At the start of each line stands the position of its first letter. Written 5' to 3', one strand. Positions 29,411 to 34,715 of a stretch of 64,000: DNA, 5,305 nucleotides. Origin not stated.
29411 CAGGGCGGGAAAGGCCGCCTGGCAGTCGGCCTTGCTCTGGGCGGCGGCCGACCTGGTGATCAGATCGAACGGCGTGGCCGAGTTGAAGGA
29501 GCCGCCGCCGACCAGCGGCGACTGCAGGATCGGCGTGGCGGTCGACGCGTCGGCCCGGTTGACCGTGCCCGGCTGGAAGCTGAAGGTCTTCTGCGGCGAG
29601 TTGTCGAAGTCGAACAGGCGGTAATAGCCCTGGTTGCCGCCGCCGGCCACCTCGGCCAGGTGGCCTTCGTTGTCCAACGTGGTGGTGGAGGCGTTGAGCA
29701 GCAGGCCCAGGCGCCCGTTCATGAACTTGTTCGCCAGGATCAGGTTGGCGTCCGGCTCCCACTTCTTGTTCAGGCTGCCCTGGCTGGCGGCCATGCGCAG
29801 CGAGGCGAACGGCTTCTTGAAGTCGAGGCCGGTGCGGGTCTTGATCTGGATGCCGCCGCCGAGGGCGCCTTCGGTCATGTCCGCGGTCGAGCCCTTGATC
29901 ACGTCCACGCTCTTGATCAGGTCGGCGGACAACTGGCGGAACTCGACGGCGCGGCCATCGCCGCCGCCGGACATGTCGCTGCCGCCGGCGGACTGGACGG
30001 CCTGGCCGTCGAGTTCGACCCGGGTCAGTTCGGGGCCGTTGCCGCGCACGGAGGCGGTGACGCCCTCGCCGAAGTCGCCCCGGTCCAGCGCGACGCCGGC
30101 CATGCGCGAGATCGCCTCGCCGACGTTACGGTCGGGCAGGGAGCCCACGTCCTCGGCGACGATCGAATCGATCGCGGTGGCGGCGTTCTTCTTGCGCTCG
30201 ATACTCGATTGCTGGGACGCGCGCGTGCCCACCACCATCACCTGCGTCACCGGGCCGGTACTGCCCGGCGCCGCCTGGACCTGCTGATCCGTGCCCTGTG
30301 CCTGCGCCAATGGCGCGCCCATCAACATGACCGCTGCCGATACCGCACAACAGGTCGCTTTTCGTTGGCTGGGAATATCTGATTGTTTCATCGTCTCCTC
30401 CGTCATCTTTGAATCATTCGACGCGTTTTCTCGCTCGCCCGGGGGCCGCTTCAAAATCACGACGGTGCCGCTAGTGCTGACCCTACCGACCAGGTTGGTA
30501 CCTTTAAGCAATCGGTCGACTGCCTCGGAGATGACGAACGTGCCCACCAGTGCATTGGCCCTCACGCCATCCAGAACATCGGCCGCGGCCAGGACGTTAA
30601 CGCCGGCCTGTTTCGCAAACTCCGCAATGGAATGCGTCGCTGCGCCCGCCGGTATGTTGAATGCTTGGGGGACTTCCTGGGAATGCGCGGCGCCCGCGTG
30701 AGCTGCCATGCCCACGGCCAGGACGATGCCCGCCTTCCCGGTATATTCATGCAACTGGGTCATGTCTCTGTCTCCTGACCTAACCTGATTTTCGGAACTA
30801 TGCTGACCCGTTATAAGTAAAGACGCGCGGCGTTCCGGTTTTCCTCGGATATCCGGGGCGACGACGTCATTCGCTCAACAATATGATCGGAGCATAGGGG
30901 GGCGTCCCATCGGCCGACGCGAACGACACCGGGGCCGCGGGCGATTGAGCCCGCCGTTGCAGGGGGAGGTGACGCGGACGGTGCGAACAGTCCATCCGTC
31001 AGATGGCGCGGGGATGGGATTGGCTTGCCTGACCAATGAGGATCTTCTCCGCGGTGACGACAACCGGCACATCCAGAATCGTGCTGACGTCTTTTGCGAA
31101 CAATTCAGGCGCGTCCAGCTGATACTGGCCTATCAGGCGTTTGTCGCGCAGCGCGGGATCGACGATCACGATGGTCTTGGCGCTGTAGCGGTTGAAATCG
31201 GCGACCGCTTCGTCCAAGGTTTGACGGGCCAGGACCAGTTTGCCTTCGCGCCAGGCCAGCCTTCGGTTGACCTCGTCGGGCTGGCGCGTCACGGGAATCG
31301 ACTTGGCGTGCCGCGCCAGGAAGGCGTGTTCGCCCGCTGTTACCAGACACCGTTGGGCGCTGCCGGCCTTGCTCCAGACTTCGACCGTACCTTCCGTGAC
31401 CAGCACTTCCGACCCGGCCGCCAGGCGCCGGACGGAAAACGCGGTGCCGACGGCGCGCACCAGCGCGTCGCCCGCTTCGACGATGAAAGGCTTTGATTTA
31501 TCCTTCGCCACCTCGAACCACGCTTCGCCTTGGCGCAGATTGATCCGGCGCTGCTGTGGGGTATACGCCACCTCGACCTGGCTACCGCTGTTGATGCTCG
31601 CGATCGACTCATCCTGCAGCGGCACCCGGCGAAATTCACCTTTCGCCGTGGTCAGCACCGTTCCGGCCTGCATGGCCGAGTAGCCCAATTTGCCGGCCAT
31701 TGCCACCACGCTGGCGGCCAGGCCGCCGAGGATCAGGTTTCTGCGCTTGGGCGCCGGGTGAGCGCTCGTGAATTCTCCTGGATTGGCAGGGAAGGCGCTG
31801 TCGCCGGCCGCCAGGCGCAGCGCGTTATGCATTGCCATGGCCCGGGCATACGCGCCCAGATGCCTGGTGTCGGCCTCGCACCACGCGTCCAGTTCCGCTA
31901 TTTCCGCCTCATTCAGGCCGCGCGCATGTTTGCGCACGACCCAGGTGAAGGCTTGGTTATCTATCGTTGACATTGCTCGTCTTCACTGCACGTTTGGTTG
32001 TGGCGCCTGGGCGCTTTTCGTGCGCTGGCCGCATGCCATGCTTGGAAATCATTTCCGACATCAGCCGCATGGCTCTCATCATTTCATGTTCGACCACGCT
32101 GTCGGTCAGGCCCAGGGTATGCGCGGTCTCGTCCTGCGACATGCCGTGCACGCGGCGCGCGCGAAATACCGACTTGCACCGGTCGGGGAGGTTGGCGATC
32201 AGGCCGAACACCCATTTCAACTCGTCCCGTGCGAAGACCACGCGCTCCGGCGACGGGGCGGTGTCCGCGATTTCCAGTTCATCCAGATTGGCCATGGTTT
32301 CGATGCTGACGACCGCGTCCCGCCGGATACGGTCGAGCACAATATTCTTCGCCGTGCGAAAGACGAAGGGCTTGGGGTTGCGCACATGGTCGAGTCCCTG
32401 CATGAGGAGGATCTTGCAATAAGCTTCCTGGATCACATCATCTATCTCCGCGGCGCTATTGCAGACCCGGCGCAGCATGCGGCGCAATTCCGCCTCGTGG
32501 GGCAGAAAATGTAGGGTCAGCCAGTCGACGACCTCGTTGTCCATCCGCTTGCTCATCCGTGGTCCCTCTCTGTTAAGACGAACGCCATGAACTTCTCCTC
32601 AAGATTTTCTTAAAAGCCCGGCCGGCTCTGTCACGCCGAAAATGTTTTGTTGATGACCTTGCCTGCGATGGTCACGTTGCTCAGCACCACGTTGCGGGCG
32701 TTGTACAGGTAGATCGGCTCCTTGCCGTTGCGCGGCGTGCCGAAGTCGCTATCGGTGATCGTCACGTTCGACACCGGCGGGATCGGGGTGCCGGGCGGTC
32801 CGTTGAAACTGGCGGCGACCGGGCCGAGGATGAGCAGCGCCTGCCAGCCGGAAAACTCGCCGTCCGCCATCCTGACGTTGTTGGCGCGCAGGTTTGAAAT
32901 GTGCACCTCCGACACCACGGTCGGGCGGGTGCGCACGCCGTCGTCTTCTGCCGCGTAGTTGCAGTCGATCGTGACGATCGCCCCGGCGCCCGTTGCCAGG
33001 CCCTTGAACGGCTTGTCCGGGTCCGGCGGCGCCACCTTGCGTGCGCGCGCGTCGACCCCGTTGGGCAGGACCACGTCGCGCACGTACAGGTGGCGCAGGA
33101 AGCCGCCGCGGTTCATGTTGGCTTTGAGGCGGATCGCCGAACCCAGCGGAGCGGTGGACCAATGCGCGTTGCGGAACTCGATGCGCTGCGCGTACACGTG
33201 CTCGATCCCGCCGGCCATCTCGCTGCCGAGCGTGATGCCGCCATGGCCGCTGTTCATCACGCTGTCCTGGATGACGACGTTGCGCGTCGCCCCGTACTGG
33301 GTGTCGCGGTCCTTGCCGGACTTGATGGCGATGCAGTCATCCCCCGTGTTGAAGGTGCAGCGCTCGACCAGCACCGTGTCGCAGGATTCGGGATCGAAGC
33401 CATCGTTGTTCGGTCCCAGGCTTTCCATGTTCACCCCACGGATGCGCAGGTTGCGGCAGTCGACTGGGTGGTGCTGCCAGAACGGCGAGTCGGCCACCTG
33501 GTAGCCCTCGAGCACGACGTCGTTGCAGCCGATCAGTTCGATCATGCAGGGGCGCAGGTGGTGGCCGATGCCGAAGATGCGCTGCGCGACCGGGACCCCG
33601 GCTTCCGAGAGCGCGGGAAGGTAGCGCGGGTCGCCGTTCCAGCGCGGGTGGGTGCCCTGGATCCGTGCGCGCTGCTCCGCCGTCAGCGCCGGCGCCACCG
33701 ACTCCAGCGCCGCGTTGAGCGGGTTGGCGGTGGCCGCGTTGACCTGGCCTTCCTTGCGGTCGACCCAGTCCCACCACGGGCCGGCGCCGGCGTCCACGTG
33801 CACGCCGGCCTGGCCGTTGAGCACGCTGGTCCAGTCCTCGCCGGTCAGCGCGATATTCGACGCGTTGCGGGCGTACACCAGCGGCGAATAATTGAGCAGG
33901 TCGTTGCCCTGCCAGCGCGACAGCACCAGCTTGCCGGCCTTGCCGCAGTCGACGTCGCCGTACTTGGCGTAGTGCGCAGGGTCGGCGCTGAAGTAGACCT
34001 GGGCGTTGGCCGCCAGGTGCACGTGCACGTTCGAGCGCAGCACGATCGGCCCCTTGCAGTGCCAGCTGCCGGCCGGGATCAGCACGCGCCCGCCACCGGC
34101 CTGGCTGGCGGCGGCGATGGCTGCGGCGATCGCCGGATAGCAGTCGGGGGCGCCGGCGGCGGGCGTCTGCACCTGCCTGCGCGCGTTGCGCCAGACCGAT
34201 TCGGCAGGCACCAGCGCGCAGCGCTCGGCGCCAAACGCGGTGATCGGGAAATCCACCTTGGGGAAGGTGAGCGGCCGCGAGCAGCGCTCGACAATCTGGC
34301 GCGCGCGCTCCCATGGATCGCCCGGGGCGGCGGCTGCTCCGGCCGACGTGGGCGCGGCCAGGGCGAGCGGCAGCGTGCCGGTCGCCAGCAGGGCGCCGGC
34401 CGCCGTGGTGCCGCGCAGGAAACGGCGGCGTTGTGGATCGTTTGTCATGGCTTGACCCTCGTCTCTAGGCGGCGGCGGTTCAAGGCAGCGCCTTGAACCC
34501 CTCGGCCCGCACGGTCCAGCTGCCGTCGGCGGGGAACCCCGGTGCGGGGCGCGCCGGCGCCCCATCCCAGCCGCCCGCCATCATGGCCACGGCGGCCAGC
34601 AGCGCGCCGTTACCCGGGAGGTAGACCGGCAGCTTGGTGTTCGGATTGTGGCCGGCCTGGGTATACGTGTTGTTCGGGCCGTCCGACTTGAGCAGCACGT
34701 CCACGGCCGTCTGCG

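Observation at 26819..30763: One gene, two TonB receptors: internal RBS, ATG and second signal peptide after the STN domain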

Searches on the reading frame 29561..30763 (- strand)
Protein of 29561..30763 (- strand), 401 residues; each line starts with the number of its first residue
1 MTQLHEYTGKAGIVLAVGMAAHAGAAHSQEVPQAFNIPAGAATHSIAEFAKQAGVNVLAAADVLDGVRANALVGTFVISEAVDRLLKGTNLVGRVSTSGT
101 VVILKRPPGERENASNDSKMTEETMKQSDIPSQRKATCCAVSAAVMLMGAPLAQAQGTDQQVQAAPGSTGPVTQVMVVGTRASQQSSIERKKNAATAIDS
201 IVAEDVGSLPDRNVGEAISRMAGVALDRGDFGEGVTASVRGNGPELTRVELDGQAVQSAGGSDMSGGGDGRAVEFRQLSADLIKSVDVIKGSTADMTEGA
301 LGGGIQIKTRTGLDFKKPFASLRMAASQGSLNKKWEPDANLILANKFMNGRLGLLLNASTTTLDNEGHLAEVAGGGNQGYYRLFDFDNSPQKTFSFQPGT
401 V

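Call 14: find_related_loci(query=window:29561-30763:-, collection=genome_contigs, flank=3000)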
Query seq(401 aa) (401 aa) in genome_contigs; peptide patterns used: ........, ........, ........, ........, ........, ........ (x = any residue, [..] = any of these).
417 stretches matched a pattern; 132 encode a relative of the query (tblastn E <= 1e-3); the best 80 are kept; 80 distinct loci.
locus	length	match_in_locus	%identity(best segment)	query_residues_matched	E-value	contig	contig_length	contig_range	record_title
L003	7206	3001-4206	85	1-401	0e+0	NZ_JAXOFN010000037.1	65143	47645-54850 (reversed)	Massilia luteola strain NEAU-G-C5 Scaffold34_1, whole genome shotgun sequence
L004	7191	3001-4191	80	1-401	0e+0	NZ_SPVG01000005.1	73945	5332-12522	Duganella callida strain DN04 EFN1C9WPTF, whole genome shotgun sequence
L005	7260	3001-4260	76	1-401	0e+0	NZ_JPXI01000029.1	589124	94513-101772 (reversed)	Massilia sp. BSC265 scf7180000011475, whole genome shotgun sequence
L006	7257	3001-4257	74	1-401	0e+0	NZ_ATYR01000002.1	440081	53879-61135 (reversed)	Massilia alkalitolerans DSM 17462 YWCDRAFT_scaffold_1.2_C, whole genome shotgun sequence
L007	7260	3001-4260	74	1-401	0e+0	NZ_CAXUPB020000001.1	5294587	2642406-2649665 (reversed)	Massilia sp. LjRoot122 LJR122c1, whole genome shotgun sequence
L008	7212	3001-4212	75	1-401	0e+0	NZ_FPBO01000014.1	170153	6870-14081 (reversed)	Pseudoduganella namucuonensis strain CGMCC 1.11014, whole genome shotgun sequence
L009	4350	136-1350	74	1-401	0e+0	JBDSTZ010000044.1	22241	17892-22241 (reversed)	MAG: Massilia sp. isolate cluster1_bin.57 k127_8527295, whole genome shotgun sequence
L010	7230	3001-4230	73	1-401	0e+0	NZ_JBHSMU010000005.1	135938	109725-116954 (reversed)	Massilia niabensis strain KACC 12632 platanus_K_17_124_5, whole genome shotgun sequence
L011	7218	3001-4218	73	1-401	0e+0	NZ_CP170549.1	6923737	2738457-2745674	Pseudoduganella sp. UC29_71 chromosome, complete genome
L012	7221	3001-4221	72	1-401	0e+0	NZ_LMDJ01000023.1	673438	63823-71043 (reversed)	Massilia sp. Root351 contig_3, whole genome shotgun sequence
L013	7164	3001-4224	74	1-401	0e+0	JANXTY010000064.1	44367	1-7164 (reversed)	MAG: Oxalobacteraceae bacterium isolate 339R_metabat_217 339R_k141_1207090, whole genome shotgun sequence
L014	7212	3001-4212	70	1-401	0e+0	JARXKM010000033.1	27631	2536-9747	MAG: Pseudomonadota bacterium isolate bin05 NODE_474_length_27631_cov_17.398426, whole genome shotgun sequence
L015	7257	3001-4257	69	1-401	0e+0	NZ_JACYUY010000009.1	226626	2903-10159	Massilia sp. CFBP 13721 strain CFBP13721 CFBP1372109, whole genome shotgun sequence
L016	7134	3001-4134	75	26-401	8e-177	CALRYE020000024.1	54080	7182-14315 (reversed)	MAG: Janthinobacterium lividum isolate JJ-M6D1-105-6-mx-bin648 genome assembly, contig: JJ-M6D1-105-C158, whole genome s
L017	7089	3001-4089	65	5-401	1e-166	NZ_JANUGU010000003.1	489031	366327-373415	Massilia terrae strain JCM 31606 3, whole genome shotgun sequence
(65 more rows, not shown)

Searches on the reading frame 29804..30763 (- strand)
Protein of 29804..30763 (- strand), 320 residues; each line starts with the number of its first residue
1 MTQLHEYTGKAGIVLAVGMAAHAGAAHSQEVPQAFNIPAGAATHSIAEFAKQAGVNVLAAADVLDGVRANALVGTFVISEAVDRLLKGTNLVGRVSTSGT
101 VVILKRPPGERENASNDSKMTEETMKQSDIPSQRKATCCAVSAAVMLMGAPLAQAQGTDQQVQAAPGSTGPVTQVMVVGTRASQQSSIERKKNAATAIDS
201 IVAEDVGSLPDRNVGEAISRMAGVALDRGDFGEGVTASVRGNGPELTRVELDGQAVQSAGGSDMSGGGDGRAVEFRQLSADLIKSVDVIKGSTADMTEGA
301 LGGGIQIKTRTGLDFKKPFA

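Call 62: predict_structure(alignment_id=A1)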
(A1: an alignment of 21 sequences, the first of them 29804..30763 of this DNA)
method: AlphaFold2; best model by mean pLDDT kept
length: 320 residues; sequences in the alignment: 21
mean_pLDDT: 45.2   pTM: 0.30
mean pLDDT of the five models: 45.2, 43.9, 43.3, 42.0, 41.9
residues with pLDDT >= 90: 0; 70-90: 66; 50-70: 14; < 50: 240
segments of 3 or more residues with pLDDT < 50: 1-28, 110-320
pLDDT, mean of each block of 10 residues (from residue 1): 36 36 40 77 81 76 72 80 78 70 67 40 39 36 34 29 31 31 36 36 33 44 40 37 35 33 33 31 34 35 36 31
secondary structure, 60 per line:
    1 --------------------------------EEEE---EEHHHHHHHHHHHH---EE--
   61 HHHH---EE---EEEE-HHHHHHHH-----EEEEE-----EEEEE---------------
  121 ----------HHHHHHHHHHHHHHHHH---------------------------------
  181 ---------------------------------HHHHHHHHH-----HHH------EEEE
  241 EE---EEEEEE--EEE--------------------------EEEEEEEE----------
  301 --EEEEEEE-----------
elements in order: E33-36 H42-53 H61-64 E73-76 H78-85 E91-95 E101-105 H131-147 H214-222 E237-242 E246-251 E254-256 E283-290 E303-309

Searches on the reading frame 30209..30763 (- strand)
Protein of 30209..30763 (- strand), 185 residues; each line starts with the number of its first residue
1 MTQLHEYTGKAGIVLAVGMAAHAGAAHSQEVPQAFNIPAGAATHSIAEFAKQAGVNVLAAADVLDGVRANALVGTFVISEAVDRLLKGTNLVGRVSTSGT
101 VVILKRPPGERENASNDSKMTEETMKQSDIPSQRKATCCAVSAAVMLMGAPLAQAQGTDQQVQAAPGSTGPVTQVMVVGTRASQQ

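Call 74: search_protein_representatives(protein=window:30209-30763:-)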
Query: 185 residues. Proteins with E-value up to 0.001 (for the whole library): 2161; up to 1e-10: 16; up to 1e-30: 2. The best 150 are listed.
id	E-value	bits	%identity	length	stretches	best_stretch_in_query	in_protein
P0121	2.0e-53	197.0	63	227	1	1-157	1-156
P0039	1.0e-34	136.2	52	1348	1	14-185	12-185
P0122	5.1e-25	104.7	45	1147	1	5-156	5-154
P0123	6.1e-23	97.9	45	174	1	11-184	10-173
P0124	1.2e-18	84.0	47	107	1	5-104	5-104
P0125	1.4e-17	80.6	34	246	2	12-110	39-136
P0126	6.4e-17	78.4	47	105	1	10-104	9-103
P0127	5.3e-14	68.9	40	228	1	13-123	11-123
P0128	1.1e-12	64.6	41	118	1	24-125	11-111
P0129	1.7e-12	64.0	37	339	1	12-134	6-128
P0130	8.4e-12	61.7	37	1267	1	23-165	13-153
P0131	1.3e-11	61.2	75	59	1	125-175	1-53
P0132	2.0e-11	60.5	39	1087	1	21-122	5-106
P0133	4.1e-11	59.5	35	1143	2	10-108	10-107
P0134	1.0e-10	58.2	40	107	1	15-103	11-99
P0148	8.9e-10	55.1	32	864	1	9-160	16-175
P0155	1.6e-09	54.3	39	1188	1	22-108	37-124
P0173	4.3e-09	52.9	34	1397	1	13-163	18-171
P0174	4.5e-09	52.9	32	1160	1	15-159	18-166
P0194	1.3e-08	51.4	37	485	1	26-169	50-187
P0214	2.7e-08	50.3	30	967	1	15-169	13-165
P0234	4.1e-08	49.7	29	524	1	8-158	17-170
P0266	8.7e-08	48.7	29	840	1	33-180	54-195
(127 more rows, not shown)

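Call 78: list_cluster_members(proteins=[P0148, P0173, P0174, P0214, P0155, P0266, P0122, P0194, P0234])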
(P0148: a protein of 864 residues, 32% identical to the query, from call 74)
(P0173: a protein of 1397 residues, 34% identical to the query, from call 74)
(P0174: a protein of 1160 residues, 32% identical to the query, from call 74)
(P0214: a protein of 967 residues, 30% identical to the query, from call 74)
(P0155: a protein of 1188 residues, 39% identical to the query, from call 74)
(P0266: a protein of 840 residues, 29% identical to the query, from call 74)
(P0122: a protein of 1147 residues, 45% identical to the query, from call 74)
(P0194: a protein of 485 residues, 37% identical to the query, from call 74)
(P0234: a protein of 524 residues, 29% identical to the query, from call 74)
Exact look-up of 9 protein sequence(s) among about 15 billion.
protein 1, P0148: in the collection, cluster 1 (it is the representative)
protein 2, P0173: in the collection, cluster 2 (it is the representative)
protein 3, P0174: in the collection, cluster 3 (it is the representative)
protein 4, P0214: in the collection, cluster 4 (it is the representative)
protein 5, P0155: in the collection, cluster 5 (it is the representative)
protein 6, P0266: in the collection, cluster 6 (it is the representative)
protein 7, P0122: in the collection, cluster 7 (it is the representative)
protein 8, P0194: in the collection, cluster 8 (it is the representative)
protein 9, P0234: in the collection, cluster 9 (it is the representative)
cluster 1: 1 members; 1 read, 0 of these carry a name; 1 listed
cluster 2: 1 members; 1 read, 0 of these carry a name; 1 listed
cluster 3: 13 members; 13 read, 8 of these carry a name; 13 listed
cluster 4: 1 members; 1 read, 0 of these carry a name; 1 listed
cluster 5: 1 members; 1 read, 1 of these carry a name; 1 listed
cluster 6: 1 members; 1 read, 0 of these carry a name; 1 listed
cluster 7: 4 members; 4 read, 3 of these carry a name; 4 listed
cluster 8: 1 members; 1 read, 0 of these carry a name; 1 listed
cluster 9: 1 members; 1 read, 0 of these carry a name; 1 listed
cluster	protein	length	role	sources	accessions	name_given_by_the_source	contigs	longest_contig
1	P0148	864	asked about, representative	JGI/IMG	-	-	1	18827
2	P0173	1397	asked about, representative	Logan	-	-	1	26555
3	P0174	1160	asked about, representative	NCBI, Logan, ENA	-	-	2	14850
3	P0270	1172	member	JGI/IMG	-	TonB-dependent receptor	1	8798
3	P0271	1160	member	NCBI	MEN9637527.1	MAG: hypothetical protein RL077_5931 [Verrucomicrobiota bacterium]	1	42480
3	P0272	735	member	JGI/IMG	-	hypothetical protein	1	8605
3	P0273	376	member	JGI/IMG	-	TonB-dependent receptor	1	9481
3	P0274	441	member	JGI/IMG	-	iron complex outermembrane receptor protein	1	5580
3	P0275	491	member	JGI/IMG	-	TonB-dependent receptor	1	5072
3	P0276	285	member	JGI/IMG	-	TonB-dependent receptor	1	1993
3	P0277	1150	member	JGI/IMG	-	TonB-dependent receptor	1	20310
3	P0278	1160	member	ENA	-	-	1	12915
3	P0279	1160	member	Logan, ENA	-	-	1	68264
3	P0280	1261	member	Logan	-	-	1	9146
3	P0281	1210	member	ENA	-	-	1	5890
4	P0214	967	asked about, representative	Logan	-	-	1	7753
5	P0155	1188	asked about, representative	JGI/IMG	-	iron complex outermembrane receptor protein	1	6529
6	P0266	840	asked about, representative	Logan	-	-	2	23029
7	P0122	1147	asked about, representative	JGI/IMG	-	iron complex outermembrane receptor protein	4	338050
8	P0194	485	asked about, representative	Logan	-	-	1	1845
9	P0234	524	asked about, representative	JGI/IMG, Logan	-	-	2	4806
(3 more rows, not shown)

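Call 79: find_related_loci(query=P0174, collection=genome_contigs, flank=2500)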
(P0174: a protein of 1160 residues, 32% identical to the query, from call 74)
Query P0174 (1160 aa) in genome_contigs; peptide patterns used: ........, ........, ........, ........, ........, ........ (x = any residue, [..] = any of these).
31 stretches matched a pattern; 2 encode a relative of the query (tblastn E <= 1e-3); 1 distinct loci.
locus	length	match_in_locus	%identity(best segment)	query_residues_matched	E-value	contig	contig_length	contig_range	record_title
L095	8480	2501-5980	100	1-1160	0e+0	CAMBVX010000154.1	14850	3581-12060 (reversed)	MAG: Opitutus sp. GAS368 isolate MoH-02may19-181 genome assembly, contig: MoH-02may19-C7184, whole genome shotgun sequen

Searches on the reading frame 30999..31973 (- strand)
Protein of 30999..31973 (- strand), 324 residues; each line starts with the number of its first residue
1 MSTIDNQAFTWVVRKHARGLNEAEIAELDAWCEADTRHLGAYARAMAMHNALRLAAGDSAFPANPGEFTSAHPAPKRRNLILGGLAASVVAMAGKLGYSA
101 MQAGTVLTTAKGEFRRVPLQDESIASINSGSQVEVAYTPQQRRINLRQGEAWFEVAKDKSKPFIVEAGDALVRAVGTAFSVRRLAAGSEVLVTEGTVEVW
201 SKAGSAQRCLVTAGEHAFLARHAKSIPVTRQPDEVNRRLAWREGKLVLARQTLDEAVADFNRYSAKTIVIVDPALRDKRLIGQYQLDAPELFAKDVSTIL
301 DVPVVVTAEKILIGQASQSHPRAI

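Call 5: search_protein_families(library=pfam, proteins=[window:30999-31973:-], max_evalue=0.01)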
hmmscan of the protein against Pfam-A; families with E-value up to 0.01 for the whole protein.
window:30999-31973:- (324 aa): 2 families
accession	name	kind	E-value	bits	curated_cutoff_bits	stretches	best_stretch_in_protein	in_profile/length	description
PF04773.18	FecR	-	3e-20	72.9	24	1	106-198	2-97/97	FecR protein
PF16220.10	DUF4880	-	2.2e-07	31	25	1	7-46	2-41/43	Domain of unknown function (DUF4880)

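Call 6: search_protein_families(library=ncbifam, proteins=[window:30999-31973:-], max_evalue=0.01)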
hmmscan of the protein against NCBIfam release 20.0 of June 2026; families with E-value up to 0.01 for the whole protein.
window:30999-31973:- (324 aa): 2 families
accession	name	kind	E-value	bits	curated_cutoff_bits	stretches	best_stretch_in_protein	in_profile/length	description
NF007296.1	PRK09774.1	equivalog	6.3e-29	101.1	385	1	26-300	30-296/313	ferric citrate uptake sigma factor regulator FecR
NF047849.1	Lsa33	exception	0.0023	17.1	420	1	143-217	106-182/310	surface adhesin Lsa33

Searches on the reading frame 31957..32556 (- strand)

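Call 5: search_protein_families(library=pfam, proteins=[window:31957-32556:-], max_evalue=0.01)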
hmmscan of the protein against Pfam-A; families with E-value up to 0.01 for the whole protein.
window:31957-32556:- (199 aa): 3 families
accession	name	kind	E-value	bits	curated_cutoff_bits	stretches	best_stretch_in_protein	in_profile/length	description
PF04542.20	Sigma70_r2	-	1.2e-09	38.2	24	1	20-80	5-68/71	Sigma-70 region 2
PF08281.18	Sigma70_r4_2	-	2.8e-09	36.9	25.7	1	119-165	7-53/54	Sigma-70, region 4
PF04545.22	Sigma70_r4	-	2.9e-05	23.9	24.1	1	120-163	2-45/50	Sigma-70, region 4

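Call 6: search_protein_families(library=ncbifam, proteins=[window:31957-32556:-], max_evalue=0.01)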
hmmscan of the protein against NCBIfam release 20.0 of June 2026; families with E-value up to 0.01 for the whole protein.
window:31957-32556:- (199 aa): 59 families (the best 25 are shown)
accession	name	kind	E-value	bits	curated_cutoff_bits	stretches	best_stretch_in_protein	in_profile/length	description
NF009179.0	PRK12527.1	equivalog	5.5e-23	81.8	162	1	22-165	6-148/159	RNA polymerase sigma factor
NF058625.1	sigma_PG0214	equivalog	1.6e-22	80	130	1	16-172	9-163/170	GFO_1088 family ECF-type sigma factor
NF005448.0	PRK07037.1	equivalog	6.9e-21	74.6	190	1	13-163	14-164/186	RNA polymerase factor sigma-70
TIGR02937.1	sigma70-ECF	superfamily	3.1e-18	66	42.9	1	20-168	10-163/165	sigma-70 family RNA polymerase sigma factor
TIGR02985.1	Sig70_bacteroi1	subfamily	3.8e-17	63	126.4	1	21-168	11-160/162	RNA polymerase sigma-70 factor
NF008888.0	PRK11922.1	equivalog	1.3e-16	61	204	1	20-172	39-198/231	RNA polymerase sigma factor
NF009175.0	PRK12523.1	equivalog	9.6e-15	55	271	1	17-164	16-161/172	RNA polymerase sigma factor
NF007232.0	PRK09651.1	subfamily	1.2e-14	54.7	185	1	16-163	16-161/173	RNA polymerase sigma factor FecI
NF041727.1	ECF_sigma_FecI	equivalog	1.7e-14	54.2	260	1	1-163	1-161/169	ferric citrate uptake sigma factor FecI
NF040705.1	sigma_mbnA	exception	4e-14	52.9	350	1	18-169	7-157/272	methanobactin precursor domain-containing sigma factor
TIGR02959.1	SigZ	equivalog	5.2e-14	52.4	168.65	1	20-170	4-148/170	RNA polymerase sigma factor SigZ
NF007230.0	PRK09648.1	subfamily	3.3e-13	49.8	209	1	28-172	47-191/195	RNA polymerase sigma factor ShbA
NF007220.0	PRK09639.1-5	equivalog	5.1e-13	49.2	260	1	34-178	26-172/181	RNA polymerase sigma factor SigX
NF007215.0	PRK09637.1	equivalog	3.2e-12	46.8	212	1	19-170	9-154/181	RNA polymerase sigma factor SigZ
TIGR02950.1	SigM_subfam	subfamily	1e-11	44.9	147.95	1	21-168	10-156/159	RNA polymerase sigma factor, SigM family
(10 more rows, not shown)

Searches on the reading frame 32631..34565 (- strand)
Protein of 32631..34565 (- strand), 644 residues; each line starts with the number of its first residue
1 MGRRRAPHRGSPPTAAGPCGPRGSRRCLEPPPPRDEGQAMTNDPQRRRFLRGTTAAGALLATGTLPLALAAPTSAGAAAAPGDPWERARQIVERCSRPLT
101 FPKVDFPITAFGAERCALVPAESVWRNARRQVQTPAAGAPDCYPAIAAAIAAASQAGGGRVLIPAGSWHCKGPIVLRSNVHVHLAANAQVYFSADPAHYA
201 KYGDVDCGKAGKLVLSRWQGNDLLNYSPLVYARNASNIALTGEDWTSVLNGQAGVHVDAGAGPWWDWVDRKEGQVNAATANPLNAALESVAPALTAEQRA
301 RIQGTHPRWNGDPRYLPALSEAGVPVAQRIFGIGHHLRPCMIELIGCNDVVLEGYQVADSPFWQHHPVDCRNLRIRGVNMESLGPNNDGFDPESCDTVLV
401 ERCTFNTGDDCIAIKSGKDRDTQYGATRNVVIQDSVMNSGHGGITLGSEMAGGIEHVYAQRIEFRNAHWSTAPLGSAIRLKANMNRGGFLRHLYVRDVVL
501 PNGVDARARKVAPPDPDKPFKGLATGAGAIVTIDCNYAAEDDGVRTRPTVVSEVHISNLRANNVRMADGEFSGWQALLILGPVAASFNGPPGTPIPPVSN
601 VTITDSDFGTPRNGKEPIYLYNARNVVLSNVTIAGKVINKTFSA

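Call 5: search_protein_families(library=pfam, proteins=[window:32631-34565:-], max_evalue=0.01)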
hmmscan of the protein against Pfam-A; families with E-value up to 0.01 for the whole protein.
window:32631-34565:- (644 aa): 4 families
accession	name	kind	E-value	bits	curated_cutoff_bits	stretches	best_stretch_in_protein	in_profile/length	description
PF00295.23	Glyco_hydro_28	-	3.7e-15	56.3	22.9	1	338-485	90-225/324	Glycosyl hydrolases family 28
PF12708.12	Pect-lyase_RHGA_epim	-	0.00018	21.8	27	0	138-181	13-57/213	Rhamnogalacturonase A/epimerase, pectate lyase-like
PF13229.12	Beta_helix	-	0.00059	19.9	25.9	0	387-445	23-143/158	Right handed beta helix region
PF10518.14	TAT_signal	-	0.0078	16.6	22.7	1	44-63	2-21/21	TAT (twin-arginine translocation) pathway signal sequence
